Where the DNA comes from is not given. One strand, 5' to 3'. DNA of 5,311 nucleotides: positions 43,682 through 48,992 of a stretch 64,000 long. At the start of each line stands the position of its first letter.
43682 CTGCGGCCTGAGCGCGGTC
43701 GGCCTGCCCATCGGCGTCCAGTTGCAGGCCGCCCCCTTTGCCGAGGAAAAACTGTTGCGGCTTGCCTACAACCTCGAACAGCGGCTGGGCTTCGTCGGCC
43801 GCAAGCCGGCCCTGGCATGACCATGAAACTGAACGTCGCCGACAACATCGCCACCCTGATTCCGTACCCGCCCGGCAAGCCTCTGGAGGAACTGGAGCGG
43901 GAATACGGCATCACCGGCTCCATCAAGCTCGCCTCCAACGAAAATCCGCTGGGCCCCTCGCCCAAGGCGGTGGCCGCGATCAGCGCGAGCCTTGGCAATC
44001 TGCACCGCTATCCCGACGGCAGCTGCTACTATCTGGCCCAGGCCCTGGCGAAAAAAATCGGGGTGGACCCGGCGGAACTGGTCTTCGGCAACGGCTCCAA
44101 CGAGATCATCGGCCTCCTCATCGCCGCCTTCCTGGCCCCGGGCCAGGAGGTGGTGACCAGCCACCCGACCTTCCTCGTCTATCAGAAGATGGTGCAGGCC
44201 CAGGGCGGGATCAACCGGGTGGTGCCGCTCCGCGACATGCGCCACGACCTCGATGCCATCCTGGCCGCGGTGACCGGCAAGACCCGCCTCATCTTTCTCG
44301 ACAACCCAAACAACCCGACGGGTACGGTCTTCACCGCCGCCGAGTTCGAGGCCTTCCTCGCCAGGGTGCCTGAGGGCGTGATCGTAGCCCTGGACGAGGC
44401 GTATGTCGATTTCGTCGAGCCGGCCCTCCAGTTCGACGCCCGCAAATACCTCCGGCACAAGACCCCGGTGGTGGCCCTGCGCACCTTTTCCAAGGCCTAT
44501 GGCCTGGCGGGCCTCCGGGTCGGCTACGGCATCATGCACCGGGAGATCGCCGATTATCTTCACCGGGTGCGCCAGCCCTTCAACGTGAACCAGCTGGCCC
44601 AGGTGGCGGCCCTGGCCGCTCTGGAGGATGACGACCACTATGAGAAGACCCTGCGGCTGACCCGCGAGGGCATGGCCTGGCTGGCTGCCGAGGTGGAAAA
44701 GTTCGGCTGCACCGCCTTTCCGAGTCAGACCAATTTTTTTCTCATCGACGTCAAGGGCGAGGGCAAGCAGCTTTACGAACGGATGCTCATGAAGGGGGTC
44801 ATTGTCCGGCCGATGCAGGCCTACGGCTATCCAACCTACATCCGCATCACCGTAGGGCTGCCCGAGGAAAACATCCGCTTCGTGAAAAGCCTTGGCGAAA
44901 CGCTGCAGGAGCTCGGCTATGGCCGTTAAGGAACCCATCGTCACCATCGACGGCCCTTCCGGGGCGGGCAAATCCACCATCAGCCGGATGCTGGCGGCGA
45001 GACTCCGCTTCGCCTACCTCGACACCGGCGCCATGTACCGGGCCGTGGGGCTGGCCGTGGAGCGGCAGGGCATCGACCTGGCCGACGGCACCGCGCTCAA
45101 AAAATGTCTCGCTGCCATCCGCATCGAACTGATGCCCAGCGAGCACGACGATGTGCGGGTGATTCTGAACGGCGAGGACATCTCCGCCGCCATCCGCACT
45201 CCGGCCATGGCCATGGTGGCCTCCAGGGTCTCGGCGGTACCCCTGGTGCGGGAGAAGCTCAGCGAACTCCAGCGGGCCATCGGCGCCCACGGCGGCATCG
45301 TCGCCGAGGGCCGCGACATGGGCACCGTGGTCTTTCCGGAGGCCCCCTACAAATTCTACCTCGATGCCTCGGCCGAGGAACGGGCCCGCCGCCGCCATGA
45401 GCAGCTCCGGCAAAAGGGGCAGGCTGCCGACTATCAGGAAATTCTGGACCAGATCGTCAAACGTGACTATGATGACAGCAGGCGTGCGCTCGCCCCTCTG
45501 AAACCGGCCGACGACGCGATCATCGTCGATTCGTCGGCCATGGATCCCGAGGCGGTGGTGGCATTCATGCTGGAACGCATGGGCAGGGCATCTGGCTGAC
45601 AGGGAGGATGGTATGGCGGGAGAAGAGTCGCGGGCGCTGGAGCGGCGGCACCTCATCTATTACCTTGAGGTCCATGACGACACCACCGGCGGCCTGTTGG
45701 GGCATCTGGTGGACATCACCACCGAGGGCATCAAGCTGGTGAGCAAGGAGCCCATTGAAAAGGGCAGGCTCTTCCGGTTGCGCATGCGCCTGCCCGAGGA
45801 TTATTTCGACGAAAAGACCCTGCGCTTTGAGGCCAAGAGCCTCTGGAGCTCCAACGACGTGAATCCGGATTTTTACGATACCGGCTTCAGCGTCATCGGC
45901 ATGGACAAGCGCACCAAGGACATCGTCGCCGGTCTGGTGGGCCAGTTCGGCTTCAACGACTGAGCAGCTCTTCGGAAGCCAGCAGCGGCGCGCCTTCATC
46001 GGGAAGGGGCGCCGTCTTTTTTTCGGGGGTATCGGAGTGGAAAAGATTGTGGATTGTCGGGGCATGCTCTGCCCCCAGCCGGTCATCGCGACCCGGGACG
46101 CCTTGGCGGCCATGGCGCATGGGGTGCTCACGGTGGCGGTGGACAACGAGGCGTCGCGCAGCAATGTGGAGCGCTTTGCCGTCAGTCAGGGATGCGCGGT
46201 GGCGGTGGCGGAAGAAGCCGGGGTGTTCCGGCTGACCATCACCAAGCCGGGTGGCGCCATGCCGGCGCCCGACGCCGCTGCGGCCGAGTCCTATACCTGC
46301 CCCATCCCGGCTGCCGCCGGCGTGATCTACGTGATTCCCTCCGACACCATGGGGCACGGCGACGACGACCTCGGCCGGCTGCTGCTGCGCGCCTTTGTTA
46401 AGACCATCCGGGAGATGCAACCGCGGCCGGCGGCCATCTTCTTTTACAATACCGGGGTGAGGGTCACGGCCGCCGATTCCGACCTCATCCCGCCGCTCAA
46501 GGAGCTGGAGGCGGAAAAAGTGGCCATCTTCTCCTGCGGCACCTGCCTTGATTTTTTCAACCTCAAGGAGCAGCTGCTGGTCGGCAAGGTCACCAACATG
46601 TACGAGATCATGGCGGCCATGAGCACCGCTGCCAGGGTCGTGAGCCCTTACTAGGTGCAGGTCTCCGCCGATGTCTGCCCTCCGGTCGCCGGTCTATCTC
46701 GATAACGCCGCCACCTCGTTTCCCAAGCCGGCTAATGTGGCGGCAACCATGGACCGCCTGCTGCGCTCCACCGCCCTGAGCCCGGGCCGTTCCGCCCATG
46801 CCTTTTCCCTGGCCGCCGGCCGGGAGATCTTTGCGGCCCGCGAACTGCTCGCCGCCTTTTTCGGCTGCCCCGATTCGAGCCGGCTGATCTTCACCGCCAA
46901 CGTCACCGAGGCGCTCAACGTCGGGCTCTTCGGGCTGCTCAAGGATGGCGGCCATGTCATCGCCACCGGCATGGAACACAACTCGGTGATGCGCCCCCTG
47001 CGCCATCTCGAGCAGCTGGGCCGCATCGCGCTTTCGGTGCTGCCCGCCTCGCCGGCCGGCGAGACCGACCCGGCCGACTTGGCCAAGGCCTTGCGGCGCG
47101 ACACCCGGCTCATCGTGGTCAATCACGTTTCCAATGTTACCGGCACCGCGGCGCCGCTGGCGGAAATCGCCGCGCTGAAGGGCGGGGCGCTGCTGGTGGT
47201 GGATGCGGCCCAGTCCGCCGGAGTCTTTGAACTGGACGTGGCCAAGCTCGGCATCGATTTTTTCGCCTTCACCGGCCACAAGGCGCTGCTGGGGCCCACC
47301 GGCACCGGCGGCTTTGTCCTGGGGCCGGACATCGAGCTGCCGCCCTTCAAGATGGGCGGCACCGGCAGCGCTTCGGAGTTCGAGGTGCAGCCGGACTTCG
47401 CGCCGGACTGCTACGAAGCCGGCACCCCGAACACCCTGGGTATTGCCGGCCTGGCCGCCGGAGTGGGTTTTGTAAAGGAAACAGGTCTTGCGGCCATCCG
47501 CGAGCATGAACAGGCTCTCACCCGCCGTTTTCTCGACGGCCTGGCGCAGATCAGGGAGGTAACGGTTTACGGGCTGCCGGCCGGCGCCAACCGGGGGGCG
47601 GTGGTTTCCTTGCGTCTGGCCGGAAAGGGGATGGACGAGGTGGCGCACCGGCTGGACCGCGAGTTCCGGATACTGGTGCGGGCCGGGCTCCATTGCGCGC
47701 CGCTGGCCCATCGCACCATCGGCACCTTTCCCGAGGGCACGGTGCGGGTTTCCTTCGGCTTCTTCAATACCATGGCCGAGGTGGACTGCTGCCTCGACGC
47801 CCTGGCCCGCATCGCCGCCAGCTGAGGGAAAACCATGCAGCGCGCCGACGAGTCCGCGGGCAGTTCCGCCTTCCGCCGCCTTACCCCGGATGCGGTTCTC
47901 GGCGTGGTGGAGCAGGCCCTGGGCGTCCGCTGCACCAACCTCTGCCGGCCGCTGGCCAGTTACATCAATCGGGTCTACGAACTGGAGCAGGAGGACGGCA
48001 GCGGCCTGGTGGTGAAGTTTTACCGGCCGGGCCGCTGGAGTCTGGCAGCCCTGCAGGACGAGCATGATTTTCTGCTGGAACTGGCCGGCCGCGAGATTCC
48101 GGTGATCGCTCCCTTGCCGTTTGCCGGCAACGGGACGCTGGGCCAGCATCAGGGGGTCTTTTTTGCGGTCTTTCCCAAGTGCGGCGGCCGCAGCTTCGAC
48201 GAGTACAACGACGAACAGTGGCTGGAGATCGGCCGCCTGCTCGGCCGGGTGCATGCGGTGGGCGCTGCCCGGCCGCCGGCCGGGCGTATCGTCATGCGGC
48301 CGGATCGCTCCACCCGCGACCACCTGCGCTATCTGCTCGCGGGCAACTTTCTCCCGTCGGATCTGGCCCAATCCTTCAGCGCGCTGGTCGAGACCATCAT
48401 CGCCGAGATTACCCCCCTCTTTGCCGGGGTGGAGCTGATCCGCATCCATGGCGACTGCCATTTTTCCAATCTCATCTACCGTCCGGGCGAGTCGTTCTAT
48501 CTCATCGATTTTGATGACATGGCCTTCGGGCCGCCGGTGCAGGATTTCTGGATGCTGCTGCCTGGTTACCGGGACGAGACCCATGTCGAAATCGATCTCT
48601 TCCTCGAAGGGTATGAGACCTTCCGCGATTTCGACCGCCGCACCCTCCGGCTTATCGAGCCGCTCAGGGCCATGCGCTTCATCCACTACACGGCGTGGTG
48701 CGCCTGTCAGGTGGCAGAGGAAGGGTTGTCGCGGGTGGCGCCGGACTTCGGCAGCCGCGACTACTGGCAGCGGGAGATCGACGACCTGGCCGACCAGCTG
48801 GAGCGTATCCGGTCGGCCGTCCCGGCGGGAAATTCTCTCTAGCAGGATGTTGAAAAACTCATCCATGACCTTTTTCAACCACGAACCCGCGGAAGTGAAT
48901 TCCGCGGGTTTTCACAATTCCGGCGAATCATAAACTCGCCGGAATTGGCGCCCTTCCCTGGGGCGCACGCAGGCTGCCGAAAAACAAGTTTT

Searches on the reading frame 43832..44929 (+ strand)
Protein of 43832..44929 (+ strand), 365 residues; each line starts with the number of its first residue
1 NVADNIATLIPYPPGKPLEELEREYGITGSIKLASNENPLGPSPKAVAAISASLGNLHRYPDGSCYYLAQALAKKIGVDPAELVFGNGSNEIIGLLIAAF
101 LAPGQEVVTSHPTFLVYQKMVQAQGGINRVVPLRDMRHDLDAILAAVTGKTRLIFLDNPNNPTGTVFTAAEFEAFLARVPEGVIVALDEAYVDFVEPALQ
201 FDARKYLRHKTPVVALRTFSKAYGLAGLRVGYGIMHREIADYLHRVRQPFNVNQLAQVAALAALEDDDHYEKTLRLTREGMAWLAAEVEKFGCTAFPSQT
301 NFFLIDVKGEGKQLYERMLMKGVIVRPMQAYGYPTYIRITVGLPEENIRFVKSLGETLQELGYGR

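Call 59: search_protein_families(library=pfam, proteins=[window:43832-44929:+], max_evalue=0.00001)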
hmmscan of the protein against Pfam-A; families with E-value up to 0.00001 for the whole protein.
window:43832-44929:+ (365 aa): 1 family
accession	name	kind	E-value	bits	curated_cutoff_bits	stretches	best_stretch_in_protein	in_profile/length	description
PF00155.27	Aminotran_1_2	-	3.1e-64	217.9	19.7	1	31-349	4-355/361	Aminotransferase class I and II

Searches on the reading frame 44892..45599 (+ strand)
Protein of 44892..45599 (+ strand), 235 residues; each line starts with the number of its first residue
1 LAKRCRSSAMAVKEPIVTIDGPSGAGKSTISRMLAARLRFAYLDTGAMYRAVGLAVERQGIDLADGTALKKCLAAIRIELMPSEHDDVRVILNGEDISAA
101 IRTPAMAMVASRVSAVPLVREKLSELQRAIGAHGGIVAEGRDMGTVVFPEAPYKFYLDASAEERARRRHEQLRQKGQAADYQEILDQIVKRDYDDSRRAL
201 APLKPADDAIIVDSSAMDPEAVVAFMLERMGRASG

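Call 59: search_protein_families(library=pfam, proteins=[window:44892-45599:+], max_evalue=0.00001)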
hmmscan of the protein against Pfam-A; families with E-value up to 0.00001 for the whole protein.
window:44892-45599:+ (235 aa): 2 families
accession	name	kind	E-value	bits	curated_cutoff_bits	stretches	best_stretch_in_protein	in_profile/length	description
PF02224.24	Cytidylate_kin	-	2e-71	240.5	26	1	17-229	1-208/211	Cytidylate kinase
PF13189.12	Cytidylate_kin2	-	4.5e-07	30.6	28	1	16-179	1-140/176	Cytidylate kinase-like family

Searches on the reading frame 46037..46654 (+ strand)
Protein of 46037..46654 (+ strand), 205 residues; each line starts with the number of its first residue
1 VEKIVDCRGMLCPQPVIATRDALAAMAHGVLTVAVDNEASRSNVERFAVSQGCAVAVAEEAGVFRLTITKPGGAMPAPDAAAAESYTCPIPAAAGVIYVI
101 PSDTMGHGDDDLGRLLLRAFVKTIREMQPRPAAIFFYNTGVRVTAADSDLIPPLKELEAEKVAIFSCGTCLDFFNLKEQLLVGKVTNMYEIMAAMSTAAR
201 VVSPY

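Call 59: search_protein_families(library=pfam, proteins=[window:46037-46654:+], max_evalue=0.00001)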
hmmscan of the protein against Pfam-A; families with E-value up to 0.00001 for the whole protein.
window:46037-46654:+ (205 aa): 2 families
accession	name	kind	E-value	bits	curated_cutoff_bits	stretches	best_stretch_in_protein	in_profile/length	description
PF01206.22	TusA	-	7.4e-19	67.8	28.6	1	3-70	1-70/70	Sulfurtransferase TusA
PF02635.20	DsrE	-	3.2e-08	34.2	22.7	1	120-203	23-115/116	DsrE/DsrF-like family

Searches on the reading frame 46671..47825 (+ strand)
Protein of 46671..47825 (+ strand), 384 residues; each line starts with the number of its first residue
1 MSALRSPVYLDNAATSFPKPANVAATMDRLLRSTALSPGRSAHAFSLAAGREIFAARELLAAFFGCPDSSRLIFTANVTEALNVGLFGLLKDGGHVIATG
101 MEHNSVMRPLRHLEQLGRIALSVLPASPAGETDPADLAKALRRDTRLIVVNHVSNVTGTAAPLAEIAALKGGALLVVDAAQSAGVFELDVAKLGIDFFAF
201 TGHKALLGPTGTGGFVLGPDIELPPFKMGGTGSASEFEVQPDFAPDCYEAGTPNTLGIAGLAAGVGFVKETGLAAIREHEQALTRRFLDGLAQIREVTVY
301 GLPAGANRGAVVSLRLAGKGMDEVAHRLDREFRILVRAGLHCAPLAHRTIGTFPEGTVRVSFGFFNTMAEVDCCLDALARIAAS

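Call 59: search_protein_families(library=pfam, proteins=[window:46671-47825:+], max_evalue=0.00001)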
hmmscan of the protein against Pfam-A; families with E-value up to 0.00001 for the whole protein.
window:46671-47825:+ (384 aa): 2 families
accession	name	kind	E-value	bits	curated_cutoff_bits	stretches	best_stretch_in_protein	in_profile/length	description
PF00266.25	Aminotran_5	-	6.6e-81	272.6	21.5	1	8-372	1-369/371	Aminotransferase class-V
PF00155.27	Aminotran_1_2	-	4.5e-09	36.4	19.7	1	55-362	46-346/361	Aminotransferase class I and II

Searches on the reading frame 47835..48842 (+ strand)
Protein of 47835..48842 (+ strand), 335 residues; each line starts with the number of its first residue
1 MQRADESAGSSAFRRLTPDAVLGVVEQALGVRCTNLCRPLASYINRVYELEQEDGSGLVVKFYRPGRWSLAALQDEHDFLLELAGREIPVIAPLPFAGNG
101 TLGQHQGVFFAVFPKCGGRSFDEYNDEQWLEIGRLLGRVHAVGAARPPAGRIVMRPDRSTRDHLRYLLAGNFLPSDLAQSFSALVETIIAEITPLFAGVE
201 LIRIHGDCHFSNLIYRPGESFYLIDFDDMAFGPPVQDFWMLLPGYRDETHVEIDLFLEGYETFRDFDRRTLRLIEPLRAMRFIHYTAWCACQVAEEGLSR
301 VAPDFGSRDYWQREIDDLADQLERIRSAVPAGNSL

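Call 59: search_protein_families(library=pfam, proteins=[window:47835-48842:+], max_evalue=0.00001)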
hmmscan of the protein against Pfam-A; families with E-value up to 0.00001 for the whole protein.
window:47835-48842:+ (335 aa): 1 family
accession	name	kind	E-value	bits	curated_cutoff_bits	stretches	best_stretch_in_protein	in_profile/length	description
PF01636.29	APH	-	4.8e-36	125.2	23.2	1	38-272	3-237/239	Phosphotransferase enzyme family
